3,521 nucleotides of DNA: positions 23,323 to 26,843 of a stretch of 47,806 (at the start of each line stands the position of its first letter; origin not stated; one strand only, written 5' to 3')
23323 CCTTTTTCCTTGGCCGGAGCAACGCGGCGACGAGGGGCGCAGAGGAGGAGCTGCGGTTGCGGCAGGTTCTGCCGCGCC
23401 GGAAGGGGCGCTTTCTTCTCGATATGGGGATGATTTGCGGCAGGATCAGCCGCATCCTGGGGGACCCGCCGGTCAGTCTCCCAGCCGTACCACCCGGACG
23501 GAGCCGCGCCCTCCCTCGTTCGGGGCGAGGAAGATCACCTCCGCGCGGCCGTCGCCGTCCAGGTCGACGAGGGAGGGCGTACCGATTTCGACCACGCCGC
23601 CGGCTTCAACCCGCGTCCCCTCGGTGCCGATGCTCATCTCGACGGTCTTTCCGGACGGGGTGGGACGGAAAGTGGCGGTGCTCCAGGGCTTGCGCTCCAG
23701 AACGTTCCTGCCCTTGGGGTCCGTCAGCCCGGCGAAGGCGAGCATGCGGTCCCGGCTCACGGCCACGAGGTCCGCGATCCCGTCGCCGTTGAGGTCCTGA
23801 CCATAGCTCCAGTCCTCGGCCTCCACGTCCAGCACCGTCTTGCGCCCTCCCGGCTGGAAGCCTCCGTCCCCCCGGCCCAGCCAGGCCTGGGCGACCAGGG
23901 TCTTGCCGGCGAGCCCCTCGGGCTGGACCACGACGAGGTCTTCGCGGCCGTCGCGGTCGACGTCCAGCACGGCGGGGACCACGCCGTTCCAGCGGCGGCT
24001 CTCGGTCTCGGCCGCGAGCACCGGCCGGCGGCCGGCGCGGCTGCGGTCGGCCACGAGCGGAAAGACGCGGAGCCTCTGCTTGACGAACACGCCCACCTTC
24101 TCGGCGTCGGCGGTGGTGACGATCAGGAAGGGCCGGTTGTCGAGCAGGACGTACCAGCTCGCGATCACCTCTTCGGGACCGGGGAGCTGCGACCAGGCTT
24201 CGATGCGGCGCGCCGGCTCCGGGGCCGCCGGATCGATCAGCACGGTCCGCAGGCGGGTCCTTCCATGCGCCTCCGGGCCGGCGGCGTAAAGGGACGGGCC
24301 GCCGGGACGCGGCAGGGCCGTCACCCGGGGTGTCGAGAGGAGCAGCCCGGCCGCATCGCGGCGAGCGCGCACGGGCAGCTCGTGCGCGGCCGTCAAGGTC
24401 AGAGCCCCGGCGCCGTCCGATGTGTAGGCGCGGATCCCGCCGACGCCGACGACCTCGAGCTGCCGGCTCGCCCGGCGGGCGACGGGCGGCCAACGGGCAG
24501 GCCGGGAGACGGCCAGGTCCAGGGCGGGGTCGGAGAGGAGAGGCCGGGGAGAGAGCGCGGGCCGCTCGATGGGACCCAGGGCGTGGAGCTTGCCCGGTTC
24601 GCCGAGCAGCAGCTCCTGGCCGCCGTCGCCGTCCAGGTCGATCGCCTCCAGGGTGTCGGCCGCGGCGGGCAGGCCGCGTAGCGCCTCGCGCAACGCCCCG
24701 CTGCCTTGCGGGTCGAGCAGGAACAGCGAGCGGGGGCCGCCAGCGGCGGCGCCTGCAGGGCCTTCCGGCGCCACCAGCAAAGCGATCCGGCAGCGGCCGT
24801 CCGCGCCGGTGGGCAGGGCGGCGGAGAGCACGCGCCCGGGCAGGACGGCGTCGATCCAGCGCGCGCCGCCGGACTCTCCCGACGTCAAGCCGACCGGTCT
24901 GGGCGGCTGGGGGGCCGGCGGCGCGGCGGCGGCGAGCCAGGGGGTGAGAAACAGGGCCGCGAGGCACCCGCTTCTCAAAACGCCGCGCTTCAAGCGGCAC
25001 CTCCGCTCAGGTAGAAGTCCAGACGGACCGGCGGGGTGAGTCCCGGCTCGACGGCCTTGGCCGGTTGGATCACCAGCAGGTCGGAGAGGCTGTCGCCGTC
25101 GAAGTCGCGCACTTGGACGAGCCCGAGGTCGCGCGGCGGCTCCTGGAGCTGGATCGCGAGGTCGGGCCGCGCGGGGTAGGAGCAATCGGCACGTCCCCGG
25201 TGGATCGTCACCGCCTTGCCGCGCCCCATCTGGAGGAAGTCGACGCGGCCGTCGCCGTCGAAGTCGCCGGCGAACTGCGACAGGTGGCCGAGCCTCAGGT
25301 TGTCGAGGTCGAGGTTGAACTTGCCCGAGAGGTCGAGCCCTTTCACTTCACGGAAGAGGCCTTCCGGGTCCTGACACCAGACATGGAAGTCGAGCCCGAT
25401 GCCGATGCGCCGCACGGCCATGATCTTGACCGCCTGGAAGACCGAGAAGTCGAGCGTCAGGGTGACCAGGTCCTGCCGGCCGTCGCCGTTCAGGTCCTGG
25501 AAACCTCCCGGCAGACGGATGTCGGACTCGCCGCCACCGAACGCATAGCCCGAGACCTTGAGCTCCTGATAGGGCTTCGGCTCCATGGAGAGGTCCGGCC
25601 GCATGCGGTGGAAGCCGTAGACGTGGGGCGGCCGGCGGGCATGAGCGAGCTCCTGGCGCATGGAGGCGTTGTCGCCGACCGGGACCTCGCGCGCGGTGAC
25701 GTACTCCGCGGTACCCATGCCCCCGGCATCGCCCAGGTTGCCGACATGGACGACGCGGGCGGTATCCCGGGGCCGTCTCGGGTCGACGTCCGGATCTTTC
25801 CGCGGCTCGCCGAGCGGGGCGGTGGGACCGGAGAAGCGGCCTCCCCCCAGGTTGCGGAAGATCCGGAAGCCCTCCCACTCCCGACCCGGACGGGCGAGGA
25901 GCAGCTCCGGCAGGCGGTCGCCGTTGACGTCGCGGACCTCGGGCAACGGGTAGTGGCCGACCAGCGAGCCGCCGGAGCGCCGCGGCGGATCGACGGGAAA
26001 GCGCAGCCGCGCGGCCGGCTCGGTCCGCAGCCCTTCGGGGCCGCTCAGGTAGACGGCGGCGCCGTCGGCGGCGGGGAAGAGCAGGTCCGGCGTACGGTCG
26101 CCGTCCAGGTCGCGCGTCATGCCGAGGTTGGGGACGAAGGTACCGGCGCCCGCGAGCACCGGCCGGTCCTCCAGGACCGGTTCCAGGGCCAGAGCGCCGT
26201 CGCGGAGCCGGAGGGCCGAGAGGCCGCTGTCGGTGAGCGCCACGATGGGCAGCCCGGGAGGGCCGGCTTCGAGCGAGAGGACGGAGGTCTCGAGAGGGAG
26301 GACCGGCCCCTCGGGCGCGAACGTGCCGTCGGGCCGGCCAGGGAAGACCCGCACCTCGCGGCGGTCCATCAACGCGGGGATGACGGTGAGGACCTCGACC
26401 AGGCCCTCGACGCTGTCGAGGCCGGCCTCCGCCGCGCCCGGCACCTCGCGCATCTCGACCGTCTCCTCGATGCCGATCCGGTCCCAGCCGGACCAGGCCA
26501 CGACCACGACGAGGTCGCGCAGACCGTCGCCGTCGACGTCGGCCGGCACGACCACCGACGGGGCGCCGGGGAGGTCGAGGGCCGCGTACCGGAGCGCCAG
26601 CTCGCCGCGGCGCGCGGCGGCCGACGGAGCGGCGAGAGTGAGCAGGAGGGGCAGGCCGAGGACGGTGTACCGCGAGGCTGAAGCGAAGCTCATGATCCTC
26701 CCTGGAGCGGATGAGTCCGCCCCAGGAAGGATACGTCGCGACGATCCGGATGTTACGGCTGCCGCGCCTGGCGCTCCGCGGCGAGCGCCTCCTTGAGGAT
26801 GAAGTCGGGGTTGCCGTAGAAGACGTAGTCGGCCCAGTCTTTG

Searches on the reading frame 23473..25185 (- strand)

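Call 9: search_protein_families(library=pfam, proteins=[window:23473-25185:-], max_evalue=0.01)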
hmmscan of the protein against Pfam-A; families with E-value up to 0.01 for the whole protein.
window:23473-25185:- (570 aa): 3 families
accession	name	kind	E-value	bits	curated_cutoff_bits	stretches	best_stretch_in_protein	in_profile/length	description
PF13517.12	FG-GAP_3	-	1.6e-13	51.4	26.9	2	408-474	1-60/61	FG-GAP-like repeat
PF01839.29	FG-GAP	-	4.2e-13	49.3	22.1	1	537-565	5-36/37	FG-GAP repeat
PF12256.14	TcdB_toxin_midN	-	0.008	15.9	24.8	0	521-557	14-50/181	Insecticide toxin TcdB middle/N-terminal region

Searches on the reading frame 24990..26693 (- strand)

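Call 9: search_protein_families(library=pfam, proteins=[window:24990-26693:-], max_evalue=0.01)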
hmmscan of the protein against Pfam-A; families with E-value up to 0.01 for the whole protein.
window:24990-26693:- (567 aa): 3 families
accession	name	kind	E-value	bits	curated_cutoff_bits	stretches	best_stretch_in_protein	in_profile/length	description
PF13517.12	FG-GAP_3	-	1.6e-20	73.9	26.9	2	477-541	1-61/61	FG-GAP-like repeat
PF01839.29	FG-GAP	-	1.6e-13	50.6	22.1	0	45-63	2-20/37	FG-GAP repeat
PF20615.3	DUF6802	-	0.0068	16.8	27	0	385-416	20-51/102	Family of unknown function (DUF6802)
